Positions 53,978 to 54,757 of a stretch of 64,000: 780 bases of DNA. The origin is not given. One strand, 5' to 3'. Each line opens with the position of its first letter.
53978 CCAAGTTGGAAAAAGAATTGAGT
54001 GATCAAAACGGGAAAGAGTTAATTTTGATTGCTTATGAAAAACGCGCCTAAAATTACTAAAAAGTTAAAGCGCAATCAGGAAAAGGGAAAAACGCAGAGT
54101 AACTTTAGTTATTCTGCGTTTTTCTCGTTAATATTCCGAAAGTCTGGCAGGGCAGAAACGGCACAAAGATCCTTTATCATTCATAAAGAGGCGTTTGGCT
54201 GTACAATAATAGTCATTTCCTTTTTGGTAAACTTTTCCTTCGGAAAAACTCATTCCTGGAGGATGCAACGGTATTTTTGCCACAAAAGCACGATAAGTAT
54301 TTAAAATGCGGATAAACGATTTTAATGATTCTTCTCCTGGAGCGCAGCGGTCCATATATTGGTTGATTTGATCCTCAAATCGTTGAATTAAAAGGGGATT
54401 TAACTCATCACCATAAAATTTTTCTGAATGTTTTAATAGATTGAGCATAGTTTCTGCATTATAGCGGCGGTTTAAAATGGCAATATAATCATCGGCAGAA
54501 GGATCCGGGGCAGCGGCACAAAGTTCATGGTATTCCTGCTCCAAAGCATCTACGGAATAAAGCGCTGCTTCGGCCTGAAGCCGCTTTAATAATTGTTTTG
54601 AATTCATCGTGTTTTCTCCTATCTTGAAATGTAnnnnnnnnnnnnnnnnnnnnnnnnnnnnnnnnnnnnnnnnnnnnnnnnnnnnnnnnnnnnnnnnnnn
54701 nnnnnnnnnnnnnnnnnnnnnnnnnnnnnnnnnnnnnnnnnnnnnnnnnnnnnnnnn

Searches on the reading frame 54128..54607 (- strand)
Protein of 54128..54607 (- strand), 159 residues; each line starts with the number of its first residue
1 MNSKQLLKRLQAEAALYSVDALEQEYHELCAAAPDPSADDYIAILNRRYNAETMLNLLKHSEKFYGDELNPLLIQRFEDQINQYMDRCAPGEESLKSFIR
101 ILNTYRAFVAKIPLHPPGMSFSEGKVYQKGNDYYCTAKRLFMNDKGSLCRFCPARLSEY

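Call 3: search_protein_families(library=pfam, proteins=[window:54128-54607:-], max_evalue=1)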
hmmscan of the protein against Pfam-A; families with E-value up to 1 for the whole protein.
window:54128-54607:- (159 aa): 1 family
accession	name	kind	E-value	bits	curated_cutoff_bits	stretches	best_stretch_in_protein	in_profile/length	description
PF09888.14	DUF2115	-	7.4e-25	88.8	25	1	3-155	2-160/162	Uncharacterized protein conserved in archaea (DUF2115)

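Call 4: search_protein_families(library=ncbifam, proteins=[window:54128-54607:-], max_evalue=1)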
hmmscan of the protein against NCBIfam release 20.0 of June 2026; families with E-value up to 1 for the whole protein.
window:54128-54607:- (159 aa): 8 families
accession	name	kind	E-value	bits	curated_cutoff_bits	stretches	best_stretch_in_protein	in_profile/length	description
NF002176.0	PRK01022.1-4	equivalog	9.1e-18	65.1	202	1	1-155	1-158/166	hypothetical protein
NF002178.0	PRK01022.2-1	equivalog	1.5e-10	41.5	351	1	58-155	69-168/178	hypothetical protein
NF002174.0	PRK01022.1-1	equivalog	3.6e-09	37.2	222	1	1-152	1-154/162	hypothetical protein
NF002177.0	PRK01022.1-5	subfamily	5e-08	33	261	1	83-158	127-203/205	hypothetical protein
NF002175.0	PRK01022.1-2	equivalog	4.4e-07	29.6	373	1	87-155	125-194/228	hypothetical protein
NF002180.0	PRK01022.2-5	equivalog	6.9e-06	26.1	268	1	102-157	94-150/166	hypothetical protein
NF002179.0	PRK01022.2-2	equivalog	3.7e-05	23.6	310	1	100-155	122-178/183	hypothetical protein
NF033632.1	SLATT_4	domain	0.17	11.7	55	1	13-42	115-144/154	SLATT domain-containing protein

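Call 6: search_protein_families(library=padloc, proteins=[window:54128-54607:-], max_evalue=1)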
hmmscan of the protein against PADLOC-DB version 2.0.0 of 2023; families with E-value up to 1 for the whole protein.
window:54128-54607:- (159 aa): 0 families

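Call 7: search_protein_families(library=phrogs, proteins=[window:54128-54607:-], max_evalue=1)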
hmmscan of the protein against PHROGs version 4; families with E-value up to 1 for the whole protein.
window:54128-54607:- (159 aa): 0 families

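Call 9: search_solved_structures(query=window:54128-54607:-, max_evalue=10)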
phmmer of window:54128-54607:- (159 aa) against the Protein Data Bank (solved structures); distinct sequences matched with E-value up to 10: 18.
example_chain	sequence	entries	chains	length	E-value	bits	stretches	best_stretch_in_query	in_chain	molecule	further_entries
5fvm_A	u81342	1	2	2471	0.0031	21.1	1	35-101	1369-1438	SERINE/THREONINE-PROTEIN KINASE TOR2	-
6emk_A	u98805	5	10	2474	0.23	15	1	35-101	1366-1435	Serine/threonine-protein kinase TOR2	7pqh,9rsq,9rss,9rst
3tt2_A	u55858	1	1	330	0.31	14.6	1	12-104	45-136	GCN5-related N-acetyltransferase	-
2xef_A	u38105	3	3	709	0.74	13.4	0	4-50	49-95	GLUTAMATE CARBOXYPEPTIDASE 2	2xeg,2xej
2oot_A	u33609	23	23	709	0.94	13.1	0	4-50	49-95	Glutamate carboxypeptidase 2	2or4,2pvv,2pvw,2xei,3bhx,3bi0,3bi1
3bxm_A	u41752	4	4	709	0.94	13.1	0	4-50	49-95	Glutamate carboxypeptidase 2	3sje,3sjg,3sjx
2c6c_A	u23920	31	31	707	0.96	13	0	4-50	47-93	GLUTAMATE CARBOXYPEPTIDASE II | GLUTAMATE CARBOXYPEPTIDASE 2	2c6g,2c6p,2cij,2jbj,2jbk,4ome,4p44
5of0_A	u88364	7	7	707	0.96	13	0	4-50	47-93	Glutamate carboxypeptidase 2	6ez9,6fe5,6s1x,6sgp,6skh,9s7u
3rbu_A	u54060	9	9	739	0.97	13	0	4-50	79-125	Glutamate carboxypeptidase 2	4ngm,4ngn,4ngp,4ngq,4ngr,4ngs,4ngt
5f09_A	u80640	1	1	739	0.97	13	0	4-50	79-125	Glutamate carboxypeptidase 2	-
5ely_A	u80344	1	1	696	1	12.9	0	4-50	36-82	Glutamate carboxypeptidase 2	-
4mcs_A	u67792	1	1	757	1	12.9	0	4-50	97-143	Glutamate carboxypeptidase 2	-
4mcp_A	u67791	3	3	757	1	12.9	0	4-50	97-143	Glutamate carboxypeptidase 2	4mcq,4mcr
1z8l_A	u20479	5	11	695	1.1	12.9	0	4-50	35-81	Glutamate carboxypeptidase II | Glutamate carboxypeptidase 2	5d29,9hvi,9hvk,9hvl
8gkd_A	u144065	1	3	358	1.1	12.9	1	93-142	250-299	SGNH hydrolase-type esterase domain-containing protein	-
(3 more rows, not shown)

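Call 12: find_homologous_proteins(query=window:54128-54607:-)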
Query window:54128-54607:- (159 aa): 2 proteins with E <= 0.001 among 45 candidates.
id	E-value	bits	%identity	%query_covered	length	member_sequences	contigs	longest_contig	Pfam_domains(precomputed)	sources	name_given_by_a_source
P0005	4.9e-102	357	99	100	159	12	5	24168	PF09888.15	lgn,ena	-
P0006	1.2e-79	284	78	100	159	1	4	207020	PF09888.15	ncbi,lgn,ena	-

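Call 37: predict_structure(alignment_id=A3)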
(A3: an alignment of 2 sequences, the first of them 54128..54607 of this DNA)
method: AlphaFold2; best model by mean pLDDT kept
length: 159 residues; sequences in the alignment: 2
mean_pLDDT: 54.6   pTM: 0.36
mean pLDDT of the five models: 54.6, 49.1, 49.0, 46.8, 43.8
residues with pLDDT >= 90: 0; 70-90: 10; 50-70: 100; < 50: 49
segments of 3 or more residues with pLDDT < 50: 66-69, 95-99, 102-118, 146-148, 152-159
pLDDT, mean of each block of 10 residues (from residue 1): 61 67 71 64 58 59 50 55 53 49 46 44 54 53 51 37
secondary structure, 60 per line:
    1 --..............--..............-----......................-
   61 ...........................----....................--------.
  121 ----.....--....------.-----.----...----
elements in order: H3-16 H19-32 H38-59 H61-87 H92-111 E125-129 E132-135

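Call 45: search_dna_similar(query=window:54128-54607:-, collection=plasmids, mode=protein, max_evalue=0.001)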
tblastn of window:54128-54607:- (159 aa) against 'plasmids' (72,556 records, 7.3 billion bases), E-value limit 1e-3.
No match.

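Call 47: search_dna_similar(query=window:54128-54607:-, collection=phages, mode=protein, max_evalue=0.001)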
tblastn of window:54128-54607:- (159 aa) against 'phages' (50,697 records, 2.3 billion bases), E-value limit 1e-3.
No match.

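Call 57: search_protein_representatives(alignment_id=A3)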
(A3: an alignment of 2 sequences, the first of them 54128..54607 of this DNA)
Query: 2 sequences, 159 profile positions. Proteins with E-value up to 0.001 (for the whole library): 96; up to 1e-10: 42; up to 1e-30: 2. The best 96 are listed.
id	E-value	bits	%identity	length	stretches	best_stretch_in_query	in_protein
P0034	3.4e-45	170.4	-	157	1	1-158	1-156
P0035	1.4e-41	158.7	-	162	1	2-159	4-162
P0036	6.0e-26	107.9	-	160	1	1-156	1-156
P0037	7.8e-24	101.0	-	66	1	1-59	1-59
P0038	1.9e-22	96.5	-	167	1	1-153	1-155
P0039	4.4e-22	95.3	-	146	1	23-155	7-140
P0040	1.0e-21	94.1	-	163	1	1-157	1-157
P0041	1.3e-21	93.8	-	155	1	48-155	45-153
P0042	8.4e-21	91.1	-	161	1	30-156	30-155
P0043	2.5e-20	89.6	-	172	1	1-155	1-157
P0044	5.5e-20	88.5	-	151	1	1-154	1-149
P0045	1.5e-19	87.1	-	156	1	4-153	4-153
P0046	3.2e-19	86.0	-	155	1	3-153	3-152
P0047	3.3e-19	86.0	-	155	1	1-155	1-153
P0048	7.4e-19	84.8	-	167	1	48-155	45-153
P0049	7.6e-19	84.8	-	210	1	1-154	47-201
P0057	3.3e-16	76.2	-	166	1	1-154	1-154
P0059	7.4e-16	75.0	-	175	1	3-156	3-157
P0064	4.2e-14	69.4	-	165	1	1-154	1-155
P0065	8.7e-14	68.3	-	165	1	1-154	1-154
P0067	7.7e-13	65.2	-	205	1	1-153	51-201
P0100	1.7e-06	44.6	-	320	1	77-157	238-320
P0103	4.4e-06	43.3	-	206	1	87-156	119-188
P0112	1.6e-05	41.5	-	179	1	67-155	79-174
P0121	2.0e-04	37.9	-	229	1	45-153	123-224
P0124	5.1e-04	36.6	-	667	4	2-50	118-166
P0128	7.8e-04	36.0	-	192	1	95-156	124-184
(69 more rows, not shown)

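Call 62: find_related_loci(query=A7, collection=genome_contigs, flank=6000)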
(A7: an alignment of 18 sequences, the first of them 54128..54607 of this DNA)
Query A7 (159 aa) in genome_contigs; peptide patterns used: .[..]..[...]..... (x = any residue, [..] = any of these).
58 stretches matched a pattern; 35 encode a relative of the query (tblastn E <= 1e-3); 35 distinct loci.
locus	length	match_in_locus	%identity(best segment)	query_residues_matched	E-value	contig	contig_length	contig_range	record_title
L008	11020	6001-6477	78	1-159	5e-85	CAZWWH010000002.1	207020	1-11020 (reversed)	MAG TPA_asm: uncultured Peptococcaceae bacterium isolate SRP222994_co1_322 genome assembly, contig: NODE_12_length_20702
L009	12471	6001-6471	37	1-155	8e-28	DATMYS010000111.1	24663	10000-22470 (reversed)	MAG TPA_asm: Methanosarcina sp. isolate SMAG_U13154 k141_66499, whole genome shotgun sequence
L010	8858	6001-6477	36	1-159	4e-27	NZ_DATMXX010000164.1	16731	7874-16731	MAG: Sporomusa sp. isolate SMAG_U13131 k141_46338, whole genome shotgun sequence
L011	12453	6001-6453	34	1-157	1e-26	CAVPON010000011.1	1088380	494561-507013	MAG: uncultured Methanobacteriaceae archaeon isolate MFD00082.bin.1.130 genome assembly, contig: contig_7936, whole geno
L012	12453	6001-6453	34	1-157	1e-26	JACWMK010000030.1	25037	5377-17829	MAG: Methanobacterium sp. isolate SPRUCE.2016.2.metabat2.56 SPRUCE.2016.2_scaffold_1416, whole genome shotgun sequence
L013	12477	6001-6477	33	2-157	3e-26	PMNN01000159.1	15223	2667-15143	MAG: Methanobacterium sp. isolate fen_9 73.20100900_E3D.91_contig_23207, whole genome shotgun sequence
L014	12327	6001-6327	40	48-155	6e-26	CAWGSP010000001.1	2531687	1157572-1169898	MAG: uncultured Methanobacteriaceae archaeon isolate MFD05512.bin.1.236 genome assembly, contig: contig_15327, whole gen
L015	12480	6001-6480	32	1-157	4e-25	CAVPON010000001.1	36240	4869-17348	MAG: uncultured Methanobacteriaceae archaeon isolate MFD00082.bin.1.130 genome assembly, contig: contig_15134, whole gen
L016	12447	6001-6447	33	1-155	6e-25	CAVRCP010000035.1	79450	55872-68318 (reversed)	MAG: uncultured Methanobacteriaceae archaeon isolate MFD03323.bin.1.25 genome assembly, contig: contig_41545, whole geno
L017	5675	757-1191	36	1-152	1e-24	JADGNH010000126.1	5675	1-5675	MAG: Methanobacteriaceae archaeon isolate Chersky.38_6 contig-100_6236, whole genome shotgun sequence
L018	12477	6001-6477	37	1-159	3e-24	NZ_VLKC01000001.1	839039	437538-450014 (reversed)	Sporomusa sp. KB1 SalpaDRAFT_Scaffold2.1, whole genome shotgun sequence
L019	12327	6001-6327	41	48-155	6e-24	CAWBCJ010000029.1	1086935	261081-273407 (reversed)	MAG: Euryarchaeota archaeon isolate MFD02809.bin.1.56 genome assembly, contig: contig_90345, whole genome shotgun sequen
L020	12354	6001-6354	41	39-155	1e-23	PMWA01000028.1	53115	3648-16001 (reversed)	MAG: Methanobacterium sp. isolate bog_22 73.20110700_S2D.54_contig_5864, whole genome shotgun sequence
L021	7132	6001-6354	41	39-155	1e-23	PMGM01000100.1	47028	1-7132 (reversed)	MAG: Methanobacterium sp. isolate bog_57 73.20120600_S2D.40_contig_5100, whole genome shotgun sequence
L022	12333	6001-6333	39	49-158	1e-23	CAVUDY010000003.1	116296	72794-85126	MAG: uncultured Methanobacteriaceae archaeon isolate MFD02809.bin.1.192 genome assembly, contig: contig_259483, whole ge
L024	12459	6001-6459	29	1-155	3e-23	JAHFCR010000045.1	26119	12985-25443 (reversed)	MAG: Peptococcaceae bacterium isolate nzgw226 NODE_2865_length_26120_cov_7.104927, whole genome shotgun sequence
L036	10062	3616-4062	30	1-152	4e-19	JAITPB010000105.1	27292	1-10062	MAG: Clostridiales bacterium isolate Po218_bin90 k119_4168377, whole genome shotgun sequence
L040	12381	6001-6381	30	31-155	3e-16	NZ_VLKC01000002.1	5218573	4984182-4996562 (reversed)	Sporomusa sp. KB1 SalpaDRAFT_Scaffold1.2, whole genome shotgun sequence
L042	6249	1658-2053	24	1-152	5e-6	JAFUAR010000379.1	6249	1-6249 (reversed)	MAG: Clostridia bacterium isolate RGIG4322 Roe_deer_Duodenum.Co__c471008, whole genome shotgun sequence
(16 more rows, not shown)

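Call 73: search_protein_families(library=pfam, alignment_id=A8, max_evalue=0.00001)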
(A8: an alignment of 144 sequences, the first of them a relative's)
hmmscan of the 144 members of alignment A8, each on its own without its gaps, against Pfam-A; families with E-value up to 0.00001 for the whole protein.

A. member 1, L009:2165-3214:+ (350 aa): 1 family
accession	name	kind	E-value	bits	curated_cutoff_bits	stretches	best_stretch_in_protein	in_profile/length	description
PF04055.27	Radical_SAM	-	4.4e-12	46.9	29.5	1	65-215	1-155/166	Radical SAM superfamily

B. families by the number of members that match (of 144 scanned): 155 families (the first 25 are shown)
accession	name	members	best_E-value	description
PF07796.16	DUF1638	8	9.3e-43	Protein of unknown function (DUF1638)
PF10050.14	DUF2284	6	1.6e-45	Predicted metal-binding protein (DUF2284)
PF00440.29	TetR_N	6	1.8e-18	Bacterial regulatory proteins, tetR family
PF13426.13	PAS_9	5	2.6e-56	PAS domain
PF04055.27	Radical_SAM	5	2.7e-25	Radical SAM superfamily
PF07690.21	MFS_1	4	5.5e-59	Major Facilitator Superfamily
PF05762.20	VWA_CoxE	4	1.1e-48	VWA domain containing CoxE-like protein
PF00989.32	PAS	4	2.8e-40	PAS fold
PF08447.18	PAS_3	4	5.5e-38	PAS fold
PF08448.16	PAS_4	4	1.5e-36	PAS fold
PF02518.31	HATPase_c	4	3.2e-29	Histidine kinase-, DNA gyrase B-, and HSP90-like ATPase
PF13188.13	PAS_8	4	7.1e-26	PAS domain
PF07728.20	AAA_5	4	1.9e-21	AAA domain (dynein-related subfamily)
PF07726.17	AAA_3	4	1.2e-14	ATPase family associated with various cellular activities (AAA)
PF07724.20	AAA_2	4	4.3e-13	AAA domain (Cdc48 subfamily)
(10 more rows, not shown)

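Call 77: search_protein_families(library=pfam, proteins=[L040:7656-8735:+, L040:8751-10100:+, L009:7839-8462:+, L009:6769-7782:+, L036:4701-5318:+, L036:5357-7213:+, L009:519-1775:+, L009:10388-11128:-, L024:4942-5856:+, L042:217-1596:+], max_evalue=0.0001)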
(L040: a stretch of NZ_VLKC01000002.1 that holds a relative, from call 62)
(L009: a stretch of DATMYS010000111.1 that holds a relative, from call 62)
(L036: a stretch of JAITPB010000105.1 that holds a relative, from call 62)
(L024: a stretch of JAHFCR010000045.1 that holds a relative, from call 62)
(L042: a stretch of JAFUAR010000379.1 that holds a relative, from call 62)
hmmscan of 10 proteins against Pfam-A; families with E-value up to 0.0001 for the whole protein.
L040:7656-8735:+ (360 aa): 1 family
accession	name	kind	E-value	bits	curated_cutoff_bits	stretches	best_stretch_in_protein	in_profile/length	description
PF00724.26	Oxidored_FMN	-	1.3e-61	209.2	27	1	4-334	2-338/342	NADH:flavin oxidoreductase / NADH oxidase family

L040:8751-10100:+ (450 aa): 1 family
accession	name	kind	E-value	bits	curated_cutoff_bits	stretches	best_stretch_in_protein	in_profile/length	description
PF07690.21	MFS_1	-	1.7e-27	96.7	33.4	1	63-402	4-347/347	Major Facilitator Superfamily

L009:7839-8462:+ (208 aa): 1 family
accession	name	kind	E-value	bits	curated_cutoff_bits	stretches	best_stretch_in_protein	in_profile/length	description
PF00440.29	TetR_N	-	1.2e-08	35.1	24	1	28-73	2-47/47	Bacterial regulatory proteins, tetR family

L009:6769-7782:+ (338 aa): 1 family
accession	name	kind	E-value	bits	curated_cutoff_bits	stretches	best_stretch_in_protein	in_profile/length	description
PF13484.11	Fer4_16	-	1.1e-15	58.5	30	1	182-242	4-66/66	4Fe-4S double cluster binding domain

L036:4701-5318:+ (206 aa): 1 family
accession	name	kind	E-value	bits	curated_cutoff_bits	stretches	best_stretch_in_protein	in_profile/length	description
PF19789.6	DUF6273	-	3e-31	109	23.5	1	57-204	1-171/172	Domain of unknown function (DUF6273)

L036:5357-7213:+ (619 aa): 3 families
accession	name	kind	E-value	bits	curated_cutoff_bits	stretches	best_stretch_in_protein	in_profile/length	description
PF00890.30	FAD_binding_2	-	1.4e-22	80.9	20.4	1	67-430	1-402/414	FAD binding domain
PF07992.20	Pyr_redox_2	-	1.5e-05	25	26.1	0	67-114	2-44/291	Pyridine nucleotide-disulphide oxidoreductase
PF02910.25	Succ_DH_flav_C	-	1.6e-05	25.3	20.8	1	495-610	2-116/130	Fumarate reductase flavoprotein C-term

L009:519-1775:+ (419 aa): 3 families
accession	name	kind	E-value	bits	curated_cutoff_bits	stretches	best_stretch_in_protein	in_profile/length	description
PF01409.25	tRNA-synt_2d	-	9.5e-12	45.4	19.8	1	206-340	17-159/246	tRNA synthetases class II core domain (F)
PF00152.25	tRNA-synt_2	-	1.5e-09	37.8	25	1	213-331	30-136/308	tRNA synthetases class II (D, K and N)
PF00587.30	tRNA-synt_2b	-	3.8e-05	24.3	29.3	0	257-312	8-67/179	tRNA synthetase class II core domain (G, H, P, S and T)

L009:10388-11128:- (247 aa): 1 family
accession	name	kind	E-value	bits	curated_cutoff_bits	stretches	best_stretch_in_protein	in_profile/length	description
PF13243.12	SQHop_cyclase_C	-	4.8e-05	23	26.1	0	130-191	56-116/319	Squalene-hopene cyclase C-terminal domain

L024:4942-5856:+ (305 aa): 4 families
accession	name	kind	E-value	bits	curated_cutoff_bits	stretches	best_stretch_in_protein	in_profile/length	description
PF13280.12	WYL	-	2.9e-20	72.5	21.8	1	130-196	2-69/70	WYL domain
PF08279.18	HTH_11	-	8.8e-15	54.8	25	1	5-56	1-53/55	HTH domain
PF25583.1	WCX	-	5.8e-14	52.6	23.9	1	222-293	3-73/76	WCX domain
PF19187.6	HTH_PafC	-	2.4e-06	27.8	32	1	2-94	2-102/115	PafC helix-turn-helix domain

L042:217-1596:+ (460 aa): 1 family
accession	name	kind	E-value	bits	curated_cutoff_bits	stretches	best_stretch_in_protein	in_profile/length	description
PF07690.21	MFS_1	-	3.6e-20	72.6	33.4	2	42-355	5-318/347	Major Facilitator Superfamily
